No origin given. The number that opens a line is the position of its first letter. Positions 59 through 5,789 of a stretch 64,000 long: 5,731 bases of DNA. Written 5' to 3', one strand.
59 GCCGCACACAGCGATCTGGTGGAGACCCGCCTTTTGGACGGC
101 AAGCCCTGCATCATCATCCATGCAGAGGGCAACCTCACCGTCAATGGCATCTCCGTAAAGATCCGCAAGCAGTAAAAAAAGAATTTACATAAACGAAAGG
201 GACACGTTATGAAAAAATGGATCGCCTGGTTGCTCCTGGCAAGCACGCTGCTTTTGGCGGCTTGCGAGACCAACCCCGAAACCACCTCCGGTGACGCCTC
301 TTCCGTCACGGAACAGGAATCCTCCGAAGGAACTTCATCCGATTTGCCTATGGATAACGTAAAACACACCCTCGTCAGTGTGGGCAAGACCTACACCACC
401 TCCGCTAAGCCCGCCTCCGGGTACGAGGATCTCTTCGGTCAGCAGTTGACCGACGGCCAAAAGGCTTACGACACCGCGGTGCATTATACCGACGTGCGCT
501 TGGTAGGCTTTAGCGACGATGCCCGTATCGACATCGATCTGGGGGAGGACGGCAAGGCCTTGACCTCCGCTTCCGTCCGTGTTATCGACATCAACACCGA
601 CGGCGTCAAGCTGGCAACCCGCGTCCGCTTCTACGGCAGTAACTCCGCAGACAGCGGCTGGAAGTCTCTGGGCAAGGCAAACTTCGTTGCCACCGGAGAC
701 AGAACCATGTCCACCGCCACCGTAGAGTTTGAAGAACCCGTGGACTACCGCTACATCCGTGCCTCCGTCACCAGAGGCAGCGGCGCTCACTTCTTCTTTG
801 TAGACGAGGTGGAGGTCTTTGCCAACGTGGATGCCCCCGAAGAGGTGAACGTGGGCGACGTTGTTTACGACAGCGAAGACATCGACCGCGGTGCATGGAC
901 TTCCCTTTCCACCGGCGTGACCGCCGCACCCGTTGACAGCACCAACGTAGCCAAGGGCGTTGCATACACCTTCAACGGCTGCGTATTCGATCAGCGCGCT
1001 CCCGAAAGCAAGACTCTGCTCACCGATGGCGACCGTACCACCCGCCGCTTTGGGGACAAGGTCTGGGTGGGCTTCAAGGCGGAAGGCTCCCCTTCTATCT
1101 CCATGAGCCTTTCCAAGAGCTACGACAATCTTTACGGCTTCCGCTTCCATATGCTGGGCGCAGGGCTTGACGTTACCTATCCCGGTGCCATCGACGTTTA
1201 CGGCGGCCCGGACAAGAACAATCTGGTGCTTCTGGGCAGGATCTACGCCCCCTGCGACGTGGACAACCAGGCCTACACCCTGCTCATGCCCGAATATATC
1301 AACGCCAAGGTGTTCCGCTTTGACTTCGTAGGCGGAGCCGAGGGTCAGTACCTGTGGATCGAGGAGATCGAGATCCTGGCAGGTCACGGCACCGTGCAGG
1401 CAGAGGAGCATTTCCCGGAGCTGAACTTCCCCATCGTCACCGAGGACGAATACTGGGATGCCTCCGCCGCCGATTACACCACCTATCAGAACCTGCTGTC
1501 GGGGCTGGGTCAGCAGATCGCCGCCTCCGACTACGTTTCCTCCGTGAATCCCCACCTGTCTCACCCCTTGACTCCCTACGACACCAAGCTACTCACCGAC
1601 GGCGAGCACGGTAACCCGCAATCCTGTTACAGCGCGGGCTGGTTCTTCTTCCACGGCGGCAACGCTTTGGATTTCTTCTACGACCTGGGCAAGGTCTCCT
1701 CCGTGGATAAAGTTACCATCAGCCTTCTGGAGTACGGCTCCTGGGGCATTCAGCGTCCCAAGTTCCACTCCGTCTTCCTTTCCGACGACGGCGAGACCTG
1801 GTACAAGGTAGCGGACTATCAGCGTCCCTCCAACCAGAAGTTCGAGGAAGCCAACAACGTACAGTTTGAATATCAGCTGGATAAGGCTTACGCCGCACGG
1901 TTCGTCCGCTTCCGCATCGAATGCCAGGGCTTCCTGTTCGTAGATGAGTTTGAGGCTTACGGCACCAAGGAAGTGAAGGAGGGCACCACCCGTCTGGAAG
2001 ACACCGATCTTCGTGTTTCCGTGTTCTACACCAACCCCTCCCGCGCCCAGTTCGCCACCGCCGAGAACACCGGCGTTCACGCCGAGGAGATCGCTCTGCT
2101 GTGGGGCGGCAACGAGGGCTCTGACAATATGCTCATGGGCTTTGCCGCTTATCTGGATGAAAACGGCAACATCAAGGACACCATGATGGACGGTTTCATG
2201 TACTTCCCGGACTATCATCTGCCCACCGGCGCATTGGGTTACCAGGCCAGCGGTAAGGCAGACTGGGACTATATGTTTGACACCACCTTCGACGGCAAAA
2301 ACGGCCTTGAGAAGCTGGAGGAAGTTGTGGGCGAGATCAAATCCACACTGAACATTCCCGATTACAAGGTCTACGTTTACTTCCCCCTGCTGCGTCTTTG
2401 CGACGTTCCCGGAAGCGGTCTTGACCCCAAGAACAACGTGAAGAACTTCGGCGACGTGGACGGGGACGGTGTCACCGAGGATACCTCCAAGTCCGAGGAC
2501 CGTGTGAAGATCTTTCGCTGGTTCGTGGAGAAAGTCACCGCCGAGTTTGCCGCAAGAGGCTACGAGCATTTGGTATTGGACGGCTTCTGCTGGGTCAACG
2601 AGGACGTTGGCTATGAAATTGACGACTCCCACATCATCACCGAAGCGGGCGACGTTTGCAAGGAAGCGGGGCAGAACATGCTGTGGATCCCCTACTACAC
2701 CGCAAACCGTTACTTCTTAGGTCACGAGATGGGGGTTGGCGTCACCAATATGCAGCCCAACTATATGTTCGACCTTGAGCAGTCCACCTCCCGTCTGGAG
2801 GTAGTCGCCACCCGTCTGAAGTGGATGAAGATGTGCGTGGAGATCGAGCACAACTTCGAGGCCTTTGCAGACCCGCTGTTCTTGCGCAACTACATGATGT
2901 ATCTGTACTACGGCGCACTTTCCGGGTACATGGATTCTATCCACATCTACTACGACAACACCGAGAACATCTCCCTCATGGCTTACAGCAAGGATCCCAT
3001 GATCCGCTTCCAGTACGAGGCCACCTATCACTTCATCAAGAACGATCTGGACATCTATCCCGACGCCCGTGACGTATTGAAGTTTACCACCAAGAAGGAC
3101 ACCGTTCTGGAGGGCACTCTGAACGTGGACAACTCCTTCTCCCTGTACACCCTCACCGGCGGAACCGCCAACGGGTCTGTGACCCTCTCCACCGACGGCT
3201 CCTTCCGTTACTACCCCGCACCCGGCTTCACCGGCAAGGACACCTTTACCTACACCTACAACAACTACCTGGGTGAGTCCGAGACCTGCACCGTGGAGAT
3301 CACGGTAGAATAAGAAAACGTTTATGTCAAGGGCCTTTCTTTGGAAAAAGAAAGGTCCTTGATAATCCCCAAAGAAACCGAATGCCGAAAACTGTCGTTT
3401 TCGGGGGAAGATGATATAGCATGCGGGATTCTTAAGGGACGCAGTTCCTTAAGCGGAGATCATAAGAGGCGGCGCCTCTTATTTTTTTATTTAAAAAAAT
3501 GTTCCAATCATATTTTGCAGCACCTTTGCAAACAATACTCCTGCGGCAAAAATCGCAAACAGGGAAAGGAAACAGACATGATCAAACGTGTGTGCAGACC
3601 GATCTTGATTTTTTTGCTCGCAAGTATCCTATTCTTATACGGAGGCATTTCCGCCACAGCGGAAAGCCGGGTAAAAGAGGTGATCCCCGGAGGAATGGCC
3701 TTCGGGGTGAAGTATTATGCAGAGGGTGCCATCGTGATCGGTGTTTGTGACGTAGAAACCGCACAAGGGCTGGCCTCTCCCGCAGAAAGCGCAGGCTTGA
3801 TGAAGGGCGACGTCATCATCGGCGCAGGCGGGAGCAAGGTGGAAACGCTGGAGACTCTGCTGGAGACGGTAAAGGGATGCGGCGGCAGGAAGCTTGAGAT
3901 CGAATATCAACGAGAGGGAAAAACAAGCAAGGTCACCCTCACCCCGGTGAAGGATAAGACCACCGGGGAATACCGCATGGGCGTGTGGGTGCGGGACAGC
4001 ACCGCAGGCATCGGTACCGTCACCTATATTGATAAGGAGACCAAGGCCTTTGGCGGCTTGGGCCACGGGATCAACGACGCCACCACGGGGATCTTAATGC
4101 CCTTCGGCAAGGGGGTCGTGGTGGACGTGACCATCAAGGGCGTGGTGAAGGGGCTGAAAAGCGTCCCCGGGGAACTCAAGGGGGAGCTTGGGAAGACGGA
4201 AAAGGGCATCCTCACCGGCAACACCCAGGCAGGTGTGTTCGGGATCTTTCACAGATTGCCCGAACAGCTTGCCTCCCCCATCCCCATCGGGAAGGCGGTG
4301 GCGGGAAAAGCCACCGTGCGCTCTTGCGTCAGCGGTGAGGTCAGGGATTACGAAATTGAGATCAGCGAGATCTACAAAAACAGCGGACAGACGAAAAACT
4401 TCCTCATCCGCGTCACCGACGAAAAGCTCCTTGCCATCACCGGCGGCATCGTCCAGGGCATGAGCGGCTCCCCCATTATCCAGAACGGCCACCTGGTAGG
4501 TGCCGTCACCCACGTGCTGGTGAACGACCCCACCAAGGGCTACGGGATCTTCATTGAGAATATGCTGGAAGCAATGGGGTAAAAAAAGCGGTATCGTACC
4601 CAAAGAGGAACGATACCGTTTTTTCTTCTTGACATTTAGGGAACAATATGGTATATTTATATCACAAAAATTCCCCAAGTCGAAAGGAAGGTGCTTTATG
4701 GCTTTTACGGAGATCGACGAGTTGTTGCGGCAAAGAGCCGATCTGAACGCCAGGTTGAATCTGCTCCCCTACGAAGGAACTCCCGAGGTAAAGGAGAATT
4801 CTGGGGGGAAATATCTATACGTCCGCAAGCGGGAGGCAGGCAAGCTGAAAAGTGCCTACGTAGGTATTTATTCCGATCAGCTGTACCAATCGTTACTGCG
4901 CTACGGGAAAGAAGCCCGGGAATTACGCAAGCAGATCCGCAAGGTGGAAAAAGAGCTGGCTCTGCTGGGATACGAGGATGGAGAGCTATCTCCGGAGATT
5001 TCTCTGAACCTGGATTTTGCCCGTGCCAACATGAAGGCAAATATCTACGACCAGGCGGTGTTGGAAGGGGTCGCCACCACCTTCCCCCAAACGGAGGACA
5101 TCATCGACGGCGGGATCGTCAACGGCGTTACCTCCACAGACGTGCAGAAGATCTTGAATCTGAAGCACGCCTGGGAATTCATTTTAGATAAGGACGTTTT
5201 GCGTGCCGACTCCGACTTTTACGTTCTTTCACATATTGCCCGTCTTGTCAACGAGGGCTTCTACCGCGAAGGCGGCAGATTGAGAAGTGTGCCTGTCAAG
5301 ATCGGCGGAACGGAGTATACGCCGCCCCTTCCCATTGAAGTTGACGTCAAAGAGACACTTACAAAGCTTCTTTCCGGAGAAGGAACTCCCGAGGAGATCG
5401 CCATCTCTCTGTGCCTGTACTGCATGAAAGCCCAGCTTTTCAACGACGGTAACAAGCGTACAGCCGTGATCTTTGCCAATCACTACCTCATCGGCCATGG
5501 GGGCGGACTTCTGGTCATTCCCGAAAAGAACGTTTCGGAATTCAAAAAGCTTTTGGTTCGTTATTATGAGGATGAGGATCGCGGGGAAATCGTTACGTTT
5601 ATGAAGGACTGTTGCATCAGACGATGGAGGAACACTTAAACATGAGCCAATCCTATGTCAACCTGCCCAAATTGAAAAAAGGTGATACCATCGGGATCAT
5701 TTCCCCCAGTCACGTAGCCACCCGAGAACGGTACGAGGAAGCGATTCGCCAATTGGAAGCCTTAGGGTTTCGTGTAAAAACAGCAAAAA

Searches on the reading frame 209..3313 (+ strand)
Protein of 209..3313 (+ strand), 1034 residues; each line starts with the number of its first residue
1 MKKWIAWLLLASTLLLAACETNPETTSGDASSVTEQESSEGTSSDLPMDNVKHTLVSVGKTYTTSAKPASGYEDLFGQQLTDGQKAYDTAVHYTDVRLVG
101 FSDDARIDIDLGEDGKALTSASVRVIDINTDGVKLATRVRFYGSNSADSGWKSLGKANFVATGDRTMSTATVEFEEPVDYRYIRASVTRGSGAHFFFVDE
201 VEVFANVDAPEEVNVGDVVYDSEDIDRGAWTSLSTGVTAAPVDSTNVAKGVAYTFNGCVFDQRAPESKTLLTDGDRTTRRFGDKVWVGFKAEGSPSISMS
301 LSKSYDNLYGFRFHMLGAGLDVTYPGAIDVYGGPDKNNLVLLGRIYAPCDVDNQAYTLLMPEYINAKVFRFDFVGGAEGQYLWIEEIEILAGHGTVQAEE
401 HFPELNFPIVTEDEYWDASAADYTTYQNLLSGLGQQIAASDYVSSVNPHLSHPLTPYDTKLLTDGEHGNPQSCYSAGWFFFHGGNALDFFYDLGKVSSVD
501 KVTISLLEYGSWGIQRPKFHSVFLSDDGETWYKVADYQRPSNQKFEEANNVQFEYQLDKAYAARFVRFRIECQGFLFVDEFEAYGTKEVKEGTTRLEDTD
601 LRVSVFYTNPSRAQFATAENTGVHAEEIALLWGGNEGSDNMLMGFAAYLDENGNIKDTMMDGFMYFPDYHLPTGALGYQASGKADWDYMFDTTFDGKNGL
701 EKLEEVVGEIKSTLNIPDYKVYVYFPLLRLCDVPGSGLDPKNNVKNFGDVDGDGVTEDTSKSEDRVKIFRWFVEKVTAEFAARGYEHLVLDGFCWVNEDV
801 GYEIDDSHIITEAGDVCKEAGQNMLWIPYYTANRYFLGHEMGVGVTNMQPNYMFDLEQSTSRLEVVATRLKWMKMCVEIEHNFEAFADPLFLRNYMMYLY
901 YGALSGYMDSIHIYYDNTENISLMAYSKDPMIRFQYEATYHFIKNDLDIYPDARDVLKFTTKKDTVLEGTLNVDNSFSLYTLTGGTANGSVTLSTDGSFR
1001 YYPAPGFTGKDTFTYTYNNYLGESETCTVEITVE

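Call 12: search_protein_families(library=pfam, proteins=[window:209-3313:+])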
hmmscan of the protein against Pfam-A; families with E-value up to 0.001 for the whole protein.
window:209-3313:+ (1034 aa): 5 families
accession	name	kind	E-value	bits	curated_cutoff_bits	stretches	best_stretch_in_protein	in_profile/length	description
PF16147.10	DUF4855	-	1.1e-68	232.1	27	1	638-940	18-312/313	Domain of unknown function (DUF4855)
PF00754.31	F5_F8_type_C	-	1.2e-12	48.5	28.2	1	468-571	20-113/127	F5/8 type C domain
PF17963.7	Big_9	-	1.9e-09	38.7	23.6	1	958-1032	10-89/89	Bacterial Ig domain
PF17892.7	Cadherin_5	-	7.2e-07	29.4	26.5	1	958-1034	21-98/98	Cadherin-like domain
PF22633.2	F5_F8_type_C_2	-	8.2e-06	26.8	27.8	0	491-553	24-81/91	NedA-like, galactose-binding domain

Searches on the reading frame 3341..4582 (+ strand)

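Call 12: search_protein_families(library=pfam, proteins=[window:3341-4582:+])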
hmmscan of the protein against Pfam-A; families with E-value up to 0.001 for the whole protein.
window:3341-4582:+ (413 aa): 3 families
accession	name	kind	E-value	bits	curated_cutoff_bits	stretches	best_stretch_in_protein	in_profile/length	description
PF05580.18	Peptidase_S55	-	6.8e-71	239.1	25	1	210-409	2-210/210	SpoIVB peptidase S55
PF13180.12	PDZ_2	-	4.5e-07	30.5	27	1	145-200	22-78/80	PDZ domain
PF17820.7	PDZ_6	-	4e-06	26.9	27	1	145-191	8-54/54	PDZ domain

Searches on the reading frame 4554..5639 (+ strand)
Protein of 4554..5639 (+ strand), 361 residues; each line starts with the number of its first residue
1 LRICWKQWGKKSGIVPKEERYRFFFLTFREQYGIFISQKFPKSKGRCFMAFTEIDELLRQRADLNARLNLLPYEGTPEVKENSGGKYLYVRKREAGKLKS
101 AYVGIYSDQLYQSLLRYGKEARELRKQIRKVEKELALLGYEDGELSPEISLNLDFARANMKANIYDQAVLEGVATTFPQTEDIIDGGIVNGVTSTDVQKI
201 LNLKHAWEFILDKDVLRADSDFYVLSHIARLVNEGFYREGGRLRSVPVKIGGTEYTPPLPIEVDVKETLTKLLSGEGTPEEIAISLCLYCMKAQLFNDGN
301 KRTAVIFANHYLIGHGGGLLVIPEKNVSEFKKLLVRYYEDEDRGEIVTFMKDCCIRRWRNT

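Call 12: search_protein_families(library=pfam, proteins=[window:4554-5639:+])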
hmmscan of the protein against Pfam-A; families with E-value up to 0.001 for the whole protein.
window:4554-5639:+ (361 aa): 1 family
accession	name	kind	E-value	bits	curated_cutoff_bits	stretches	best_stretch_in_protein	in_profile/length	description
PF02661.23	Fic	-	6.2e-09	37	24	1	230-312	12-93/93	Fic/DOC family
